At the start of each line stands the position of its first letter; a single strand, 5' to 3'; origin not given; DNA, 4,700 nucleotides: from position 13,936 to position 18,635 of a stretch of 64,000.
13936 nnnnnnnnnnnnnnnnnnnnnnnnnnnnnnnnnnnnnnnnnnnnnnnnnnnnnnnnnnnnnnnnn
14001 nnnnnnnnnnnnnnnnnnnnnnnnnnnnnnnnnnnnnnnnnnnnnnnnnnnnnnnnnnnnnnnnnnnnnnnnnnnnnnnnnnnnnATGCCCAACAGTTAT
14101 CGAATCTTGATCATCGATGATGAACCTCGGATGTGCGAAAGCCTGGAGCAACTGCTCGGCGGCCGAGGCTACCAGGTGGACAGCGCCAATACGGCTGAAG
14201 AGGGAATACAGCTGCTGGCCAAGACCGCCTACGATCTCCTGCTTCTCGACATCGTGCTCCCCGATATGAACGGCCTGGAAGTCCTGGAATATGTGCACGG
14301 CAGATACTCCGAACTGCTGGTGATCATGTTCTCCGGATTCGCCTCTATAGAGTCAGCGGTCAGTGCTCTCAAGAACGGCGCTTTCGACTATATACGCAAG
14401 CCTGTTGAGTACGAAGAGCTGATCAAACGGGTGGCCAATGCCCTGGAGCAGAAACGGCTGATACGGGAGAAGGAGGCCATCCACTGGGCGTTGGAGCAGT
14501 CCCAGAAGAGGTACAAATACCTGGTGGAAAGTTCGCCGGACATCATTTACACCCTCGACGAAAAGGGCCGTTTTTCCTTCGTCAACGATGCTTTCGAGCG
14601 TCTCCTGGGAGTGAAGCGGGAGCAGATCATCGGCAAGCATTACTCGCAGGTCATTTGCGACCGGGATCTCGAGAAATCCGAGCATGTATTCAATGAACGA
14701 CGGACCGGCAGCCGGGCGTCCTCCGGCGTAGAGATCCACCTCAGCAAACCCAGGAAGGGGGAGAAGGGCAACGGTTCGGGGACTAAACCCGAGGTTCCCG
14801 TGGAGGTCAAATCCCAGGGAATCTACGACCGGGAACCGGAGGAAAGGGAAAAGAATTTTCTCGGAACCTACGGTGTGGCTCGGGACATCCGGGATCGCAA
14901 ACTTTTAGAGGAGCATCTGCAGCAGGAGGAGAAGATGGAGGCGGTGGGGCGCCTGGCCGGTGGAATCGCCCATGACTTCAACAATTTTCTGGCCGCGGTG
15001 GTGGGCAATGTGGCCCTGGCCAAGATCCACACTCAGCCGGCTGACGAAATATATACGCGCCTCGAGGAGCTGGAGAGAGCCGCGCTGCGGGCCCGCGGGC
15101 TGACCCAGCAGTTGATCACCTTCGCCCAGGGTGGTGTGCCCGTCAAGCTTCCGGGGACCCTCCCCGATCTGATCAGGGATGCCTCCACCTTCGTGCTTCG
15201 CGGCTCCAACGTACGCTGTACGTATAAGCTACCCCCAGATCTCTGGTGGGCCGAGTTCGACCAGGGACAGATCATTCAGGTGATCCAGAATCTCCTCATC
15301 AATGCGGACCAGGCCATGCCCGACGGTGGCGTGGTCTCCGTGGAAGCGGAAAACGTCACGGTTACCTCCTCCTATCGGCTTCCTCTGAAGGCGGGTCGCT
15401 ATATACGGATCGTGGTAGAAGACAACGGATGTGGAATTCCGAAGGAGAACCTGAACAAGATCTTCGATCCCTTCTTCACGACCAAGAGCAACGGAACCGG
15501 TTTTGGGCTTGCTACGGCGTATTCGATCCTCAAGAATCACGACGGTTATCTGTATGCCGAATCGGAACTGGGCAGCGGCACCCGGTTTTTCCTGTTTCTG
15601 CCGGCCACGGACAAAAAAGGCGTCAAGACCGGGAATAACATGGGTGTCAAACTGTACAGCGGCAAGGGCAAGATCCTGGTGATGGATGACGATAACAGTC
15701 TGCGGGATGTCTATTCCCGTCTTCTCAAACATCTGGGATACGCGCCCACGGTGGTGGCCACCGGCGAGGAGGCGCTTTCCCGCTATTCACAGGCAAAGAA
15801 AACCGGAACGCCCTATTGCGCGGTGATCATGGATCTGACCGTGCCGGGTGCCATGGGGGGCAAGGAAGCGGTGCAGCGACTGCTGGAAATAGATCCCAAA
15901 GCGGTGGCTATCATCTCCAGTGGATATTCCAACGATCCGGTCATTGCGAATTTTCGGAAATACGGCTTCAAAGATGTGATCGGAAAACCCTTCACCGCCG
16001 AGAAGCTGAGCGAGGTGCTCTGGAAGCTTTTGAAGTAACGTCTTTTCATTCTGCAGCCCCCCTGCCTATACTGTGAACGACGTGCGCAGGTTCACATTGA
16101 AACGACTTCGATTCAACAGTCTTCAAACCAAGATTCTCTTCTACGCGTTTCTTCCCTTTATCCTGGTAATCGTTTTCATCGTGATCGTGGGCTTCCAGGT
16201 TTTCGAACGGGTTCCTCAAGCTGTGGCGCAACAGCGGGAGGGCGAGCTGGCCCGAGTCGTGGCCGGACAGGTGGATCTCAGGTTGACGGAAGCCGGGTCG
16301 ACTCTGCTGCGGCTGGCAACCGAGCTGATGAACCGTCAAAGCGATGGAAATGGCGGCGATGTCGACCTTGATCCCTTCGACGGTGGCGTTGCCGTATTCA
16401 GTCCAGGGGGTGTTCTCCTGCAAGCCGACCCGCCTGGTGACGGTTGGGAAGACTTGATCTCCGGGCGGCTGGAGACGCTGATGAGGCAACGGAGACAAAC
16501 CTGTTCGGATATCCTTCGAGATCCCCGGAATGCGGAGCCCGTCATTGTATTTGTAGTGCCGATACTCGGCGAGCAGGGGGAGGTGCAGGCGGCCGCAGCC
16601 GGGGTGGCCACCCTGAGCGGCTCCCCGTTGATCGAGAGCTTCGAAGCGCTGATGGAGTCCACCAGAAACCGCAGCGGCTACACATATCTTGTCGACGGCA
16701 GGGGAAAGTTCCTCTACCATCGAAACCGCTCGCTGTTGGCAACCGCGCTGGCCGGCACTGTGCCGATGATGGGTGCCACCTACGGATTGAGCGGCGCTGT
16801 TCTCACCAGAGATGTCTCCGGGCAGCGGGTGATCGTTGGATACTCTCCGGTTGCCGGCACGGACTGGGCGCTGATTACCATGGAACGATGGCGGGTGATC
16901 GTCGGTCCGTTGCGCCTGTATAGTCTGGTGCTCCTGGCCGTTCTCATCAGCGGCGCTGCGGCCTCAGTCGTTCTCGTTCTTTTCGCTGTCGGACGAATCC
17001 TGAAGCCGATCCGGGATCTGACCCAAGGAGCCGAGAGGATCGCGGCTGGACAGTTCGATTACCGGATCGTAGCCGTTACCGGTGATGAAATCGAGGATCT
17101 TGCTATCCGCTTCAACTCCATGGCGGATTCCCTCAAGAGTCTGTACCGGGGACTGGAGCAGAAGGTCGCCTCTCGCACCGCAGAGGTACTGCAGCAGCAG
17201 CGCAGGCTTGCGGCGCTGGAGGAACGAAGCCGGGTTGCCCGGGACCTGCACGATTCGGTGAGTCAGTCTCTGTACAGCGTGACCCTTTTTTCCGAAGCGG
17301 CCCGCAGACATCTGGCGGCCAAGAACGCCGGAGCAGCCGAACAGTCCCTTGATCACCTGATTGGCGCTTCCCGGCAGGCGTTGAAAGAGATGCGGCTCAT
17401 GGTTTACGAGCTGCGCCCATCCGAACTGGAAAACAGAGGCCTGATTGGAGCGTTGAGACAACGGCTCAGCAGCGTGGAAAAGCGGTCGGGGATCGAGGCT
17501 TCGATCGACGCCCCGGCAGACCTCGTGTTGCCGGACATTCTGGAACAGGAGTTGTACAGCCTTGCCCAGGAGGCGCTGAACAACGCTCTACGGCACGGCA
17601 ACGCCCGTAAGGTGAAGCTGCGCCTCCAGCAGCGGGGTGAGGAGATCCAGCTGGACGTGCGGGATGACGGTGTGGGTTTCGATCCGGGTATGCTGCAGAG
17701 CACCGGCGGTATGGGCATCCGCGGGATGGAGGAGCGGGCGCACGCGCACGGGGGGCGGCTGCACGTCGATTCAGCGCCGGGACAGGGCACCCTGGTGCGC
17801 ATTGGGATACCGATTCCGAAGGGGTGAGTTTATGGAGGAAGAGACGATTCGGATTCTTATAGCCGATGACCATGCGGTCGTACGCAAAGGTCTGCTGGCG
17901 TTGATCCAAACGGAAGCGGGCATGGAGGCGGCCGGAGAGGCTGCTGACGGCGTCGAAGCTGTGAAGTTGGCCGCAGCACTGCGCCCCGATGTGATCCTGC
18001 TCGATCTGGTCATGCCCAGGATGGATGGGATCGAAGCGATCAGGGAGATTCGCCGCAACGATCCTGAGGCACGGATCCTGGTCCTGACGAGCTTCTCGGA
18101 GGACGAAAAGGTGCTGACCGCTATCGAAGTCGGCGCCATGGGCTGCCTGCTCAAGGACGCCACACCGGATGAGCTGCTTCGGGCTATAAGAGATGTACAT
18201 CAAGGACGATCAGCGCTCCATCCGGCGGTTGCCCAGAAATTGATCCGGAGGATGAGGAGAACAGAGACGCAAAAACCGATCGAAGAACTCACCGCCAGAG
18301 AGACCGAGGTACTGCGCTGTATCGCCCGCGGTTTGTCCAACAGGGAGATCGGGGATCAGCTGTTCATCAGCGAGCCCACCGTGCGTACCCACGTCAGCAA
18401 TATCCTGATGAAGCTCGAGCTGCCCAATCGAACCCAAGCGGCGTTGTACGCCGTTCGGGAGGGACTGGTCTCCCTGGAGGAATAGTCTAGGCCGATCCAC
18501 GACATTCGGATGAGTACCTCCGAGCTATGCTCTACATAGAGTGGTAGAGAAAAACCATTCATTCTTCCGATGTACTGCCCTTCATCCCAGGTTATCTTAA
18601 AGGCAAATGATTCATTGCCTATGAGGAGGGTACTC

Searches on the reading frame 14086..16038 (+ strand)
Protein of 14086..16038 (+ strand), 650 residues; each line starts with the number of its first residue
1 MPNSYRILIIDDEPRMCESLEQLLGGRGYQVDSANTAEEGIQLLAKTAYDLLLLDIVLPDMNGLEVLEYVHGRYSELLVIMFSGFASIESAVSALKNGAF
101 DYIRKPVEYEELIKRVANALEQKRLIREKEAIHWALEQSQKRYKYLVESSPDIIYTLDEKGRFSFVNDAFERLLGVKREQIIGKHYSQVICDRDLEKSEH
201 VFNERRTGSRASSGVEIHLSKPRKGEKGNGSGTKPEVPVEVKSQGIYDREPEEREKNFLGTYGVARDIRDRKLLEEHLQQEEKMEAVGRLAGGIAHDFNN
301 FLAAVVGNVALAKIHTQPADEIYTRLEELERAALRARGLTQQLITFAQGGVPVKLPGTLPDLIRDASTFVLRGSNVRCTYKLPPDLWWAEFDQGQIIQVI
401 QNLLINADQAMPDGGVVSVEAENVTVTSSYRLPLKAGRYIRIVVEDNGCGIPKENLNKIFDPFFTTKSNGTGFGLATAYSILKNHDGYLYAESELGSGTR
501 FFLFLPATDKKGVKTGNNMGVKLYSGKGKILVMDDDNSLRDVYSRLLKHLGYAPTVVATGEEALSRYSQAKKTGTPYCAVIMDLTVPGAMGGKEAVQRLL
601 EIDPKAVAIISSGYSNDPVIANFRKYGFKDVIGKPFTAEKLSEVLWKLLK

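Call 46: search_protein_families(library=pfam, proteins=[window:14086-16038:+])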
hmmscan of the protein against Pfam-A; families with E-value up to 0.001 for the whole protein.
window:14086-16038:+ (650 aa): 7 families
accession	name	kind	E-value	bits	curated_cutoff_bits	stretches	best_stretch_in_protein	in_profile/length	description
PF00072.30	Response_reg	-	9.2e-44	148.6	30.2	2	7-116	1-110/111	Response regulator receiver domain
PF02518.31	HATPase_c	-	3.1e-24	86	26.4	1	392-508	2-110/111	Histidine kinase-, DNA gyrase B-, and HSP90-like ATPase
PF00989.32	PAS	-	1.3e-12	48.2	22.6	1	142-221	2-81/113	PAS fold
PF13426.13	PAS_9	-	8.7e-10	39.2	27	1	151-248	1-86/103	PAS domain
PF13188.13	PAS_8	-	3.4e-09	36.7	21.8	1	142-183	2-44/65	PAS domain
PF08448.16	PAS_4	-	4.4e-07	30.5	23.1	1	147-190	1-44/110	PAS fold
PF00512.31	HisKA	-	0.00056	20.3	26.9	0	288-348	3-62/66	His Kinase A (phospho-acceptor) domain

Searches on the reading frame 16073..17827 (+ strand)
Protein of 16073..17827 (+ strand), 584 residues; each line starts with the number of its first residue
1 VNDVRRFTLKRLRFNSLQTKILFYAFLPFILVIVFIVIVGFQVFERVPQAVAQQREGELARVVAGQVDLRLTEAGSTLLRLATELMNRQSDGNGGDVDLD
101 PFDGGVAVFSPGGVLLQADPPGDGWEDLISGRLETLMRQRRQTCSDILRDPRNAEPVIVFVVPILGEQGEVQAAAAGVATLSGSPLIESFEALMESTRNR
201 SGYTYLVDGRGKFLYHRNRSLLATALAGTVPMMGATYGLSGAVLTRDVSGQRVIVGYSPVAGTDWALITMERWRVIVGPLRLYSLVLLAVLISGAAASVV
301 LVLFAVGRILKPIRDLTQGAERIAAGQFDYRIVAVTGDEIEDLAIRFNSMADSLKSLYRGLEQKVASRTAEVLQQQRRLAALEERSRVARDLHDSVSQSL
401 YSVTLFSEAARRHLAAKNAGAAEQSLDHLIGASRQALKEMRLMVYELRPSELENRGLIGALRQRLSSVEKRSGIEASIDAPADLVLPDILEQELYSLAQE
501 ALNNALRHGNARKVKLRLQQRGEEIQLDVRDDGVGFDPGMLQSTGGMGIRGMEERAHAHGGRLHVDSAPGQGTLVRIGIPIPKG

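Call 47: search_protein_families(library=pfam, proteins=[window:16073-17827:+])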
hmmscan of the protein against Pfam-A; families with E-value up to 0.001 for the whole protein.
window:16073-17827:+ (584 aa): 5 families
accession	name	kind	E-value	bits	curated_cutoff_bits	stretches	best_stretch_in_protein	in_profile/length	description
PF07730.19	HisKA_3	-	1.4e-16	61.2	24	1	384-452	1-68/68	Histidine kinase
PF02518.31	HATPase_c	-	3.5e-15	56.8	26.4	1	491-581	3-109/111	Histidine kinase-, DNA gyrase B-, and HSP90-like ATPase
PF00672.30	HAMP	-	1.9e-14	54.2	25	1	305-355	2-52/53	HAMP domain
PF02743.24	dCache_1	-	2e-12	47.6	45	1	98-269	63-239/240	Cache domain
PF13581.12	HATPase_c_2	-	2.6e-07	31.1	27.4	1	493-550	31-103/127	Histidine kinase-like ATPase domain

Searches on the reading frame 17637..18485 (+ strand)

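Call 47: search_protein_families(library=pfam, proteins=[window:17637-18485:+])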
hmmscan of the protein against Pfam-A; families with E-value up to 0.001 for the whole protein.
window:17637-18485:+ (282 aa): 5 families
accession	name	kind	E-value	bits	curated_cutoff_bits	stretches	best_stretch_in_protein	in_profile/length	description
PF00072.30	Response_reg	-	1.2e-29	103.2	30.2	1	73-185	1-111/111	Response regulator receiver domain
PF00196.25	GerE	-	9.6e-22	76.8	23.5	1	217-272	2-57/57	Bacterial regulatory proteins, luxR family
PF04545.22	Sigma70_r4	-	8.6e-05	22.4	24.1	1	215-260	2-48/50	Sigma-70, region 4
PF08281.18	Sigma70_r4_2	-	0.00063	19.8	25.7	0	215-260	8-54/54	Sigma-70, region 4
PF13384.12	HTH_23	-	0.00075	19.7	24.6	0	224-250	9-35/50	Homeodomain-like domain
